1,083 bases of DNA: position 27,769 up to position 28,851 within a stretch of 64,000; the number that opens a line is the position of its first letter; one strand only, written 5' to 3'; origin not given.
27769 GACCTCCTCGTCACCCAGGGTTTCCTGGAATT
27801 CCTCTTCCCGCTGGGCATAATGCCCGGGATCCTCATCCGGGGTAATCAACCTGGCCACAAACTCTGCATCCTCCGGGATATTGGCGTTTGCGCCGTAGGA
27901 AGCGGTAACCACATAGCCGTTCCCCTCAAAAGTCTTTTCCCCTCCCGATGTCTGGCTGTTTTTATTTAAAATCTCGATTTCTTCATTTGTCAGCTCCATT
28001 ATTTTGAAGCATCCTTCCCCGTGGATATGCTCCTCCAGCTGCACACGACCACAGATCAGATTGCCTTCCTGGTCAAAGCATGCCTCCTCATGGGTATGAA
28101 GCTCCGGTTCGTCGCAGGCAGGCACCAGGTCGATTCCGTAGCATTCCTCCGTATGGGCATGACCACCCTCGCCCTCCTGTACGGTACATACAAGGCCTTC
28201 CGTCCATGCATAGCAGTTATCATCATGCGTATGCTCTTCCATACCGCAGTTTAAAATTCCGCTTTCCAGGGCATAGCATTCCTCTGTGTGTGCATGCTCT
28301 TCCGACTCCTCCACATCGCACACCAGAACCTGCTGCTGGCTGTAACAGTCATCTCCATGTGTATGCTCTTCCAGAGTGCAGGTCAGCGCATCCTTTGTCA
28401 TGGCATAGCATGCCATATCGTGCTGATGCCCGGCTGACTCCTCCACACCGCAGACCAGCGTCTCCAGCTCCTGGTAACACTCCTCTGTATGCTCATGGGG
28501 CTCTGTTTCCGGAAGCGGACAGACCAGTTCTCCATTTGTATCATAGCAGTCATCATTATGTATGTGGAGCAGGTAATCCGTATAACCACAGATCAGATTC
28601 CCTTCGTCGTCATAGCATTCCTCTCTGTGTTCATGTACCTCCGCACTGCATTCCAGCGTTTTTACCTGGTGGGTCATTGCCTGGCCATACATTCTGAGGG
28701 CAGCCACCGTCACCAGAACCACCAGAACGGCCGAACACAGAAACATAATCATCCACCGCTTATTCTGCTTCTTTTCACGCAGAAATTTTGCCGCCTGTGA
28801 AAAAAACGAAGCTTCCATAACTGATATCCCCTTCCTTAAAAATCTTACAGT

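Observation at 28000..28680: Novel Cys/His-rich tandem repeat (C-x3-6-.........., ~10 copies) in the N-terminal region of the giant LPETG adhesin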

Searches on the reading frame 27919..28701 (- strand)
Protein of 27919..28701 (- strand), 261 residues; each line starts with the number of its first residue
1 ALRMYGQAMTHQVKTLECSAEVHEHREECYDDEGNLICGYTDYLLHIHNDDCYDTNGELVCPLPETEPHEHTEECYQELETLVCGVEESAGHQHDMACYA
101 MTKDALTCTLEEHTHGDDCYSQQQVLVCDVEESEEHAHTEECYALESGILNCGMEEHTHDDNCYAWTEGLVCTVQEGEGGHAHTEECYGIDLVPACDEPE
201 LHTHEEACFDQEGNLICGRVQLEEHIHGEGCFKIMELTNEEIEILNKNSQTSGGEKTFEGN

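Call 9: find_homologous_proteins(query=window:27949-28683:-, max_evalue=0.001)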
Query seq(245 aa) (245 aa): 95 proteins with E <= 0.001 among 500 candidates.
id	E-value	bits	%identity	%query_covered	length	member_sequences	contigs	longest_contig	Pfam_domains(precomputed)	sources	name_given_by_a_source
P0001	3.1e-54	202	36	100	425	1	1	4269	-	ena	-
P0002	8.5e-49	184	38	92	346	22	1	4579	-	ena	-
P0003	1.2e-46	177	43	94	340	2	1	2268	-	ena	-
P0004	2.9e-46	176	36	91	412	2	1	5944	-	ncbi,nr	ncbi:MAG: hypothetical protein SOW84_04440, partial [Candidatus Faecousia sp.]|nr:hypothetical prote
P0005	9.6e-41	158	39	93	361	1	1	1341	-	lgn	-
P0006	1.6e-40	157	33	89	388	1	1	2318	-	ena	-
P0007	5.6e-40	156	44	65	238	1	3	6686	-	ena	-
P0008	5.1e-37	146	39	84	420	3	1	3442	-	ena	-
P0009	3.3e-35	140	39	72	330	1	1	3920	-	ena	-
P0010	3.0e-34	137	39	92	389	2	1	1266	-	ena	-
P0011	3.9e-34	136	40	76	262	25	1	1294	-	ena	-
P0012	6.2e-33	133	37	85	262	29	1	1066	-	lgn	-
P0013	1.2e-32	132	40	87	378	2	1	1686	-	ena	-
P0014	4.4e-30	123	36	100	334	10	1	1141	-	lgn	-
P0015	5.9e-30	123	37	83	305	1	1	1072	-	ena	-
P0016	2.2e-29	121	36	79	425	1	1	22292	PF05257.23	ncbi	-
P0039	2.3e-23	101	41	64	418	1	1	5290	PF05257.23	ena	-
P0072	8.3e-13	67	36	77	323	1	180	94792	-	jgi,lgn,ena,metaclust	metaclust:\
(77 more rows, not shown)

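Call 10: search_solved_structures(query=window:27949-28683:-, max_evalue=10)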
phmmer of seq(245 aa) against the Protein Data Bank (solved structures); distinct sequences matched with E-value up to 10: 1.
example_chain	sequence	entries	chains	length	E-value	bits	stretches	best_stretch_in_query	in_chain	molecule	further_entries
3eap_A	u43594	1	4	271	0.47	13.2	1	186-227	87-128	Rho GTPase-activating protein 11A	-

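Call 27: find_related_loci(query=window:27919-28701:-, collection=genome_contigs, flank=8000)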
Query window:27919-28701:- (261 aa) in genome_contigs; peptide patterns used: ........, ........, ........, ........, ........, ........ (x = any residue, [..] = any of these).
30 stretches matched a pattern; 21 encode a relative of the query (tblastn E <= 1e-3); 20 distinct loci.
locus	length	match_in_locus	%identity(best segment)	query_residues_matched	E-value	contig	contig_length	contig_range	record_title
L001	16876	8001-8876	43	2-241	1e-69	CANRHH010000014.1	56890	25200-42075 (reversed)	MAG: uncultured Oscillospiraceae bacterium isolate Lapin-032__bin9 genome assembly, contig: Lapin-032__NODE_948_length_5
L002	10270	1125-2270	43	1-261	1e-67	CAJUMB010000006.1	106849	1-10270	MAG TPA_asm: uncultured Lachnospiraceae bacterium isolate MGBC159923 genome assembly, contig: MGBC159923.6, whole genome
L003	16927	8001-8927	42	1-261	3e-66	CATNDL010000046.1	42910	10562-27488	MAG TPA_asm: uncultured Acetatifactor sp. isolate MGG22999_1680015439 genome assembly, contig: SRR10078234_527, whole ge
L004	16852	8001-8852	44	1-236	3e-65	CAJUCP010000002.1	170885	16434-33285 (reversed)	MAG TPA_asm: uncultured Acetatifactor sp. isolate MGBC130908 genome assembly, contig: MGBC130908.2, whole genome shotgun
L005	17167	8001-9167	47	2-242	2e-62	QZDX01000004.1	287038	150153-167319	Bacterium 1XD21-13 strain 1XD21-13 Scaffold4_1, whole genome shotgun sequence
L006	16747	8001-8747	44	1-243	4e-62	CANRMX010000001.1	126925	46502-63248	MAG: uncultured Clostridia bacterium isolate Lapin-021__bin76 genome assembly, contig: Lapin-021__NODE_150_length_126925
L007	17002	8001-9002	45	1-250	7e-61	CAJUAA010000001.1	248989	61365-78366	MAG TPA_asm: uncultured Lachnospiraceae bacterium isolate MGBC121754 genome assembly, contig: MGBC121754.1, whole genome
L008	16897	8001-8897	42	1-241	3e-59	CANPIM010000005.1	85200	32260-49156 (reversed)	MAG TPA_asm: uncultured Lachnospiraceae bacterium isolate SRR15730553_bin.63_metawrap_v1.3_MAG genome assembly, contig:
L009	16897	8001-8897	43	1-241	1e-58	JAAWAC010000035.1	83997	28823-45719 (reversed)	MAG: Lachnospiraceae bacterium isolate ABMPRH_277_0 k141_953343, whole genome shotgun sequence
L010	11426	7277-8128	46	1-236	1e-70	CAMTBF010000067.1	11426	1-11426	MAG TPA_asm: uncultured Lachnospiraceae bacterium isolate SRR12358617_bin.51_metawrap_v1.3_MAG genome assembly, contig:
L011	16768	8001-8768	40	1-232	6e-48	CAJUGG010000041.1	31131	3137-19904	MAG TPA_asm: uncultured Lachnospiraceae bacterium isolate MGBC132302 genome assembly, contig: MGBC132302.41, whole genom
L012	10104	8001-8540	50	14-233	1e-47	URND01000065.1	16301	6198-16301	uncultured Clostridiales bacterium isolate UMGS1151 genome assembly, contig: NODE_1838_length_16301_cov_3.656285, whole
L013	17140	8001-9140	46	1-233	1e-47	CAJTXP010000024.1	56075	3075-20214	MAG TPA_asm: uncultured Lachnospiraceae bacterium isolate MGBC119923 genome assembly, contig: MGBC119923.24, whole genom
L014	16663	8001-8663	39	2-250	2e-46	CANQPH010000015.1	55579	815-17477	MAG: uncultured Acetatifactor sp. isolate Lapin-012__bin54 genome assembly, contig: Lapin-012__NODE_1068_length_55579_co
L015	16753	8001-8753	39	1-232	1e-45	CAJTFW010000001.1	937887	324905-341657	Lachnospiraceae bacterium isolate B54_54_AM_H genome assembly, contig: MGBC000114.1, whole genome shotgun sequence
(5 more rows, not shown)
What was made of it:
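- All related loci come from Lachnospiraceae, Oscillospiraceae or Ruminococcaceae genomes of mouse, rabbit, rumen or human gut (call 27). All related genomes found are gut or rumen Clostridia (call 27), which by general knowledge live in reducing habitats where extracellular disulfides are disfavoured. The hosts are anaerobes (call 27).
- Tried and rejected: The single-protein query worked (call 27).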

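Call 55: predict_structure(alignment_id=A2)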
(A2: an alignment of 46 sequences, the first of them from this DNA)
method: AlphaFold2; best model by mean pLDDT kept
length: 245 residues; sequences in the alignment: 46
mean_pLDDT: 58.6   pTM: 0.24
mean pLDDT of the five models: 58.6, 58.4, 57.5, 56.8, 55.4
residues with pLDDT >= 90: 27; 70-90: 47; 50-70: 68; < 50: 103
segments of 3 or more residues with pLDDT < 50: 1-12, 95-108, 111-122, 146-193, 213-226
pLDDT, mean of each block of 10 residues (from residue 1): 37 63 92 68 89 80 56 62 74 45 44 39 56 61 47 34 35 45 38 63 85 44 49 91 77
secondary structure, 60 per line:
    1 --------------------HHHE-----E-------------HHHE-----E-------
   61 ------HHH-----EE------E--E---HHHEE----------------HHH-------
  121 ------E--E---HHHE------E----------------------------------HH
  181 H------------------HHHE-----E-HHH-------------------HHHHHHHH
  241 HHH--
elements in order: H233-243
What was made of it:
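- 27955..27987 (-): Short helix just after the array (aa 278-288, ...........), conserved in the orthologue group. AF2 model: helix at construct residues 233-243, block pLDDT 91 (call 55).
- On Classical C2H2 zinc finger (PF00096): The AF2 model shows only 3-residue helical turns and isolated bridges in each unit (call 55).
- It places a one-turn helix on the residues leading into the second Cys, a usual geometry for an H-x3-C ligand pair (call 55).
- Tried and rejected: AF2 on the full array with 46 arrays gave 58.6, with only the linking hairpins confident (call 55).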

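Call 57: fold_search(model_id=the predicted structure, library=pdb)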
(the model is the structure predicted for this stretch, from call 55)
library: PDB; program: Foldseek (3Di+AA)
matches with E <= 10: 1; with E <= 0.001: 0
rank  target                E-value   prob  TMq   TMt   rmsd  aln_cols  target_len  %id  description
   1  6qdv_K                8.1e+00  0.02  0.08  0.07  20.7       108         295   12  Human post-catalytic P complex spliceosome (released 2019-02-20)

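Call 60: find_encoding_contigs(protein=P0016, flank=8000, max_places=2)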
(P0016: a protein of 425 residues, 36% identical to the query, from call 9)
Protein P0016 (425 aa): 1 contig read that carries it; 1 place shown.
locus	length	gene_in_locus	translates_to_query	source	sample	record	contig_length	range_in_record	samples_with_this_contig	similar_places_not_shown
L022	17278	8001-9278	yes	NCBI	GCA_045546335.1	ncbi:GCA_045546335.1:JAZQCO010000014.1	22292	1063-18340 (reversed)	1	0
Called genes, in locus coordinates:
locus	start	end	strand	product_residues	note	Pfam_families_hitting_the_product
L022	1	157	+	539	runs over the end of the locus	PF00128:Alpha-amylase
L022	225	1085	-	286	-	PF01522:Polysacc_deac_1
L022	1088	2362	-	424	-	PF00149:Metallophos, PF17839:CNP_C_terminal (weak)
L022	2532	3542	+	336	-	PF00535:Glycos_transf_2, PF13641:Glyco_tranf_2_3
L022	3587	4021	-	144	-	PF01230:HIT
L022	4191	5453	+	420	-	PF08534:Redoxin, PF00578:AhpC-TSA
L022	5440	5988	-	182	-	PF00149:Metallophos (weak), PF12850:Metallophos_2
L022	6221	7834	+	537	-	PF01476:LysM (weak), PF23473:LysM3_LYK4_5 (faint), PF01476:LysM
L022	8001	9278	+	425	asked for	PF05257:CHAP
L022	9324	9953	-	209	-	-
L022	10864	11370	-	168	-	PF00293:NUDIX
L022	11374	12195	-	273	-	PF00588:SpoU_methylase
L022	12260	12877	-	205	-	PF00574:CLP_protease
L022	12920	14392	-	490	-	PF14821:Thr_synth_N (weak), PF00291:PALP, PF24857:THR4_C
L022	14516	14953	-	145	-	PF13291:ACT_4 (faint)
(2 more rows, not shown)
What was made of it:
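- Tried and rejected: The CHAP member P0016 is chromosomal, beside a LysM protein (call 60).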

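Call 66: search_dna_similar(query=window:27949-28683:-, collection=plasmids, mode=protein, max_rows=15)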
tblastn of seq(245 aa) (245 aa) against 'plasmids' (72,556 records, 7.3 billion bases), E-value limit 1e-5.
No match.

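Call 67: search_dna_similar(query=window:27949-28683:-, collection=phages, mode=protein, max_rows=15)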
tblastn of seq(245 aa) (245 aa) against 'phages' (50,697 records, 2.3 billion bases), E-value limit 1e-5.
Records with a match: 1; places in all: 1; records where one place covers at least 80% of the query: 0.
Best place of each record, by identity: <60% 1.
By first word of the organism name: Bacteriophage 1.
By host as written in the record: - 1.
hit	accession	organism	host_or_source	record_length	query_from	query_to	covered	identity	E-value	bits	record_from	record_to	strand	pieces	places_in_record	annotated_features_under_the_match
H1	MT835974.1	Bacteriophage sp.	human fecal samples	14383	5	115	45%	36.9%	2e-6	54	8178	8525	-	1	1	record has no annotation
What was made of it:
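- Tried and rejected: No plasmid match and one weak phage-metagenome match (calls 66, 67).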

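Call 69: search_protein_families(library=pfam, proteins=[window:27949-28683:-, P0072], max_evalue=10)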
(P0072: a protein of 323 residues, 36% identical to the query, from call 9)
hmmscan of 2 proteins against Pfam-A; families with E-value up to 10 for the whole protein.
seq(245 aa): 0 families

P0072 (323 aa): 0 families
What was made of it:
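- On Classical C2H2 zinc finger (PF00096): There is no Pfam hit (call 69).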
